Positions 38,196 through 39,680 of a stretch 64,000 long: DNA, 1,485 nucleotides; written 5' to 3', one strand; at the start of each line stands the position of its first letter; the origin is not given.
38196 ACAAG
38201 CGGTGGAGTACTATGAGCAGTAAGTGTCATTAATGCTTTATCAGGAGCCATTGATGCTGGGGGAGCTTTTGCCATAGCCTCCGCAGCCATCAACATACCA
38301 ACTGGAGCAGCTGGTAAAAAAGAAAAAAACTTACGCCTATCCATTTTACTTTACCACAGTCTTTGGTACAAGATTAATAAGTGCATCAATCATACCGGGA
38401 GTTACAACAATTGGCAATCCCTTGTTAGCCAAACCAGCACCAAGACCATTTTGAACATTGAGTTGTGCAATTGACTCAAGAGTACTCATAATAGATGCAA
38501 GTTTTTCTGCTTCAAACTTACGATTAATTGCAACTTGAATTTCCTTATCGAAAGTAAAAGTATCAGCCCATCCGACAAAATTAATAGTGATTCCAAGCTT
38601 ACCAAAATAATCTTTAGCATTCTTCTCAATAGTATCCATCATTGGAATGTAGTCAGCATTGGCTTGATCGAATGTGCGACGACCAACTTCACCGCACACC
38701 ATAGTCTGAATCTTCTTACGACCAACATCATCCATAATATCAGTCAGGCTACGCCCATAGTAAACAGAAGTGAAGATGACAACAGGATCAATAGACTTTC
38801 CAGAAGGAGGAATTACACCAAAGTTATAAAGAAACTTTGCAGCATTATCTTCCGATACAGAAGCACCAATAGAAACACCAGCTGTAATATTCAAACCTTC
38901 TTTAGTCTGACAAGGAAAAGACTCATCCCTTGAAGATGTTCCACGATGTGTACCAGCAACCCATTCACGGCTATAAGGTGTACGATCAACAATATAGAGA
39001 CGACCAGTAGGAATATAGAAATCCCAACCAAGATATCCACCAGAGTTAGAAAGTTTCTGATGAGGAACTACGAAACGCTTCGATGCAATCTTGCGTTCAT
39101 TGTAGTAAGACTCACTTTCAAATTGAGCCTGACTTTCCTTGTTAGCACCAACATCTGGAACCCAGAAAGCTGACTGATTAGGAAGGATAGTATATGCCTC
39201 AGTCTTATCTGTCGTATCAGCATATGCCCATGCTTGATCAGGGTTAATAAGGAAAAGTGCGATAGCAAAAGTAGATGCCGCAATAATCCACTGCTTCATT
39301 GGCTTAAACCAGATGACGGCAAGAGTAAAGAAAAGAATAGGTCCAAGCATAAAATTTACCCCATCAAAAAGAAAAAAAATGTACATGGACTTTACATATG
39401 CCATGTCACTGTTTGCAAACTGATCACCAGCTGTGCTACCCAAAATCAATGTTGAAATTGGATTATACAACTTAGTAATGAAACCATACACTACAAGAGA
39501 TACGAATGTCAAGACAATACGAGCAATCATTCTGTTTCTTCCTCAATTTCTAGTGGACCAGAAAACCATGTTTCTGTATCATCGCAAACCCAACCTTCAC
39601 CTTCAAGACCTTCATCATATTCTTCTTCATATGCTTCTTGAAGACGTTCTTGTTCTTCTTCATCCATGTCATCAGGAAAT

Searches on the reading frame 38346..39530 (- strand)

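Call 72: search_protein_families(library=pfam, proteins=[window:38346-39530:-], max_evalue=0.01)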
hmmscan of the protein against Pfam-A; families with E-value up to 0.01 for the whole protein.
window:38346-39530:- (394 aa): 1 family
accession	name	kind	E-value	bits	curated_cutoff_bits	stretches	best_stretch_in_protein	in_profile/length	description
PF01145.31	Band_7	-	1.4e-06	29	23.6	1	168-345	24-165/176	SPFH domain / Band 7 family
